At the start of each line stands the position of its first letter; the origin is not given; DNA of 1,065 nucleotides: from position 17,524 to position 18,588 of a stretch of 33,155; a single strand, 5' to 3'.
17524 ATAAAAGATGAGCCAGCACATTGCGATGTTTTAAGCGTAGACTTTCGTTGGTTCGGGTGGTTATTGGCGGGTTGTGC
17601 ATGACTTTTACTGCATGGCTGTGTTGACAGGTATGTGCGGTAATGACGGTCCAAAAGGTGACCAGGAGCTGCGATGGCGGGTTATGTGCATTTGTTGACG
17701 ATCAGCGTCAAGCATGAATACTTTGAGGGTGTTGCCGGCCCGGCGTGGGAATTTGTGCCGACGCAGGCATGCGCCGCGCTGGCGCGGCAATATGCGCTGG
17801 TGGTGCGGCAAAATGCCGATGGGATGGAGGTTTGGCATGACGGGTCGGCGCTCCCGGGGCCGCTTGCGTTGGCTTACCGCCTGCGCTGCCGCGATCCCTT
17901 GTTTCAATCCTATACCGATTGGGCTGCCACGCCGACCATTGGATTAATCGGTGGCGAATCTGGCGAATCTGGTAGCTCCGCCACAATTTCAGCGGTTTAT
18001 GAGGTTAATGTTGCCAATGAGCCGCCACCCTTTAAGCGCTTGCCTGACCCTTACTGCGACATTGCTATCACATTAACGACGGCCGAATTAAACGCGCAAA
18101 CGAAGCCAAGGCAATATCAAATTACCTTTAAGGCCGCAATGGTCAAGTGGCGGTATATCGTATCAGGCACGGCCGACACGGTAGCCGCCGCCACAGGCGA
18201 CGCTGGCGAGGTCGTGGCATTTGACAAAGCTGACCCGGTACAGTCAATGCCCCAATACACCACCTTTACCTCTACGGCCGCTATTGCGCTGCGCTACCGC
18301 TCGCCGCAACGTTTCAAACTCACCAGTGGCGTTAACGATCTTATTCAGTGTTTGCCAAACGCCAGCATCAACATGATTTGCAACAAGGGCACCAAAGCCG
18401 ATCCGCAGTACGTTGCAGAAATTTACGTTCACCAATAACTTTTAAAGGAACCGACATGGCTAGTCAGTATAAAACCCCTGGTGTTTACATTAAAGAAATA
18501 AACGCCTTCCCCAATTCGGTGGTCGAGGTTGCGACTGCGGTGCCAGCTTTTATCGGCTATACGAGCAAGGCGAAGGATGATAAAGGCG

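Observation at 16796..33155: Phage-tail-like extracellular contractile injection system (eCIS) structural operon with non-Afp/PVC gene order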

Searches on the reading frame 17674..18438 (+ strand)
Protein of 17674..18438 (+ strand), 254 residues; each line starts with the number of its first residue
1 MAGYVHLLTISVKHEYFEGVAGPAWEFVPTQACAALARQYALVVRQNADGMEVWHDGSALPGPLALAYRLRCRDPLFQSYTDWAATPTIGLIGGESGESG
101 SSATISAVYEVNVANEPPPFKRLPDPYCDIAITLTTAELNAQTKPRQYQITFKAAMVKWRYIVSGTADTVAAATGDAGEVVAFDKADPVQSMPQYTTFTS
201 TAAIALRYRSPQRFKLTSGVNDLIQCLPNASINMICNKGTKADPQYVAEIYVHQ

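Call 5: search_protein_families(library=pfam, proteins=[window:17674-18438:+], max_evalue=0.01)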
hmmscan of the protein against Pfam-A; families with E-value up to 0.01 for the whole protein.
window:17674-18438:+ (254 aa): 0 families

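Call 7: search_protein_families(library=ncbifam, proteins=[window:17674-18438:+], max_evalue=0.01)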
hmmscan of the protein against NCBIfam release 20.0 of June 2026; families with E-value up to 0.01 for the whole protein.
window:17674-18438:+ (254 aa): 0 families

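Call 8: search_protein_families(library=phrogs, proteins=[window:17674-18438:+], max_evalue=0.01)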
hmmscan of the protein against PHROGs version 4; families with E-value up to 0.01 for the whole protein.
window:17674-18438:+ (254 aa): 0 families

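Call 15: search_solved_structures(query=window:17674-18438:+, max_evalue=1)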
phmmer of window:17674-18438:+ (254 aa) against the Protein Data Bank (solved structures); distinct sequences matched with E-value up to 1: 1.
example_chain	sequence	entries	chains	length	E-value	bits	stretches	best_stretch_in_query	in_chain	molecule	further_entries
9r9n_C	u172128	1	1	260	0.0071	19.4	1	1-252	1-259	SalCis16b - cap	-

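Call 44: find_homologous_proteins(query=window:17674-18438:+, max_evalue=0.001)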
Query window:17674-18438:+ (254 aa): 1 proteins with E <= 0.001 among 1745 candidates.
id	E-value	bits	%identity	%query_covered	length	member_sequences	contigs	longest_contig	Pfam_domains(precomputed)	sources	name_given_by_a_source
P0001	3.0e-168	576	100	100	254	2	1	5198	-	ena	-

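Call 67: search_protein_representatives(protein=window:17674-18438:+)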
Query: 254 residues. Proteins with E-value up to 0.001 (for the whole library): 168; up to 1e-10: 23; up to 1e-30: 1. The best 150 are listed.
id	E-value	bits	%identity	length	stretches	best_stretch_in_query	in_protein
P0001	9.6e-169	575.7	100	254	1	1-254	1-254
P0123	4.9e-17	78.9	37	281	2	2-88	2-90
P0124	6.0e-16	75.3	32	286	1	1-254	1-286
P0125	1.0e-15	74.5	30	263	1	1-254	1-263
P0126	1.7e-14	70.6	32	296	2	144-254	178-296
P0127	5.2e-14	69.0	36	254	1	1-254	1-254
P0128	5.4e-14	68.9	33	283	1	1-254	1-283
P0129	6.0e-13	65.5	27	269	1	1-254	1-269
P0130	8.8e-13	65.0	28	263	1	1-252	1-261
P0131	9.1e-13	64.9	29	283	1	5-253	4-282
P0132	1.7e-12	64.1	28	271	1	4-254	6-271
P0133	4.6e-12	62.6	31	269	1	2-254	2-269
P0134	6.5e-12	62.1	35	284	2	1-82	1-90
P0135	8.4e-12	61.7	32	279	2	121-254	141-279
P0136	1.2e-11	61.2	32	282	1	4-254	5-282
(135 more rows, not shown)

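Call 69: search_solved_structures(query=A4, max_evalue=1, show_alignments=2)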
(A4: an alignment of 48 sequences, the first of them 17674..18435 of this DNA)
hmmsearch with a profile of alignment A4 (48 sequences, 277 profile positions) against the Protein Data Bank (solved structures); distinct sequences matched with E-value up to 1: 3.
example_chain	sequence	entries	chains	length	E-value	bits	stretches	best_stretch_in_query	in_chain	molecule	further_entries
9r9n_C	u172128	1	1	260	2.9e-35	125.5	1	1-276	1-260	SalCis16b - cap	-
7b5i_AB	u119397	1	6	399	1.7e-11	47.5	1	4-124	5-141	All3326 protein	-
7adz_1A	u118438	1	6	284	7.2e-11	45.5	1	24-182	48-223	cap adaptor protein (Algo2)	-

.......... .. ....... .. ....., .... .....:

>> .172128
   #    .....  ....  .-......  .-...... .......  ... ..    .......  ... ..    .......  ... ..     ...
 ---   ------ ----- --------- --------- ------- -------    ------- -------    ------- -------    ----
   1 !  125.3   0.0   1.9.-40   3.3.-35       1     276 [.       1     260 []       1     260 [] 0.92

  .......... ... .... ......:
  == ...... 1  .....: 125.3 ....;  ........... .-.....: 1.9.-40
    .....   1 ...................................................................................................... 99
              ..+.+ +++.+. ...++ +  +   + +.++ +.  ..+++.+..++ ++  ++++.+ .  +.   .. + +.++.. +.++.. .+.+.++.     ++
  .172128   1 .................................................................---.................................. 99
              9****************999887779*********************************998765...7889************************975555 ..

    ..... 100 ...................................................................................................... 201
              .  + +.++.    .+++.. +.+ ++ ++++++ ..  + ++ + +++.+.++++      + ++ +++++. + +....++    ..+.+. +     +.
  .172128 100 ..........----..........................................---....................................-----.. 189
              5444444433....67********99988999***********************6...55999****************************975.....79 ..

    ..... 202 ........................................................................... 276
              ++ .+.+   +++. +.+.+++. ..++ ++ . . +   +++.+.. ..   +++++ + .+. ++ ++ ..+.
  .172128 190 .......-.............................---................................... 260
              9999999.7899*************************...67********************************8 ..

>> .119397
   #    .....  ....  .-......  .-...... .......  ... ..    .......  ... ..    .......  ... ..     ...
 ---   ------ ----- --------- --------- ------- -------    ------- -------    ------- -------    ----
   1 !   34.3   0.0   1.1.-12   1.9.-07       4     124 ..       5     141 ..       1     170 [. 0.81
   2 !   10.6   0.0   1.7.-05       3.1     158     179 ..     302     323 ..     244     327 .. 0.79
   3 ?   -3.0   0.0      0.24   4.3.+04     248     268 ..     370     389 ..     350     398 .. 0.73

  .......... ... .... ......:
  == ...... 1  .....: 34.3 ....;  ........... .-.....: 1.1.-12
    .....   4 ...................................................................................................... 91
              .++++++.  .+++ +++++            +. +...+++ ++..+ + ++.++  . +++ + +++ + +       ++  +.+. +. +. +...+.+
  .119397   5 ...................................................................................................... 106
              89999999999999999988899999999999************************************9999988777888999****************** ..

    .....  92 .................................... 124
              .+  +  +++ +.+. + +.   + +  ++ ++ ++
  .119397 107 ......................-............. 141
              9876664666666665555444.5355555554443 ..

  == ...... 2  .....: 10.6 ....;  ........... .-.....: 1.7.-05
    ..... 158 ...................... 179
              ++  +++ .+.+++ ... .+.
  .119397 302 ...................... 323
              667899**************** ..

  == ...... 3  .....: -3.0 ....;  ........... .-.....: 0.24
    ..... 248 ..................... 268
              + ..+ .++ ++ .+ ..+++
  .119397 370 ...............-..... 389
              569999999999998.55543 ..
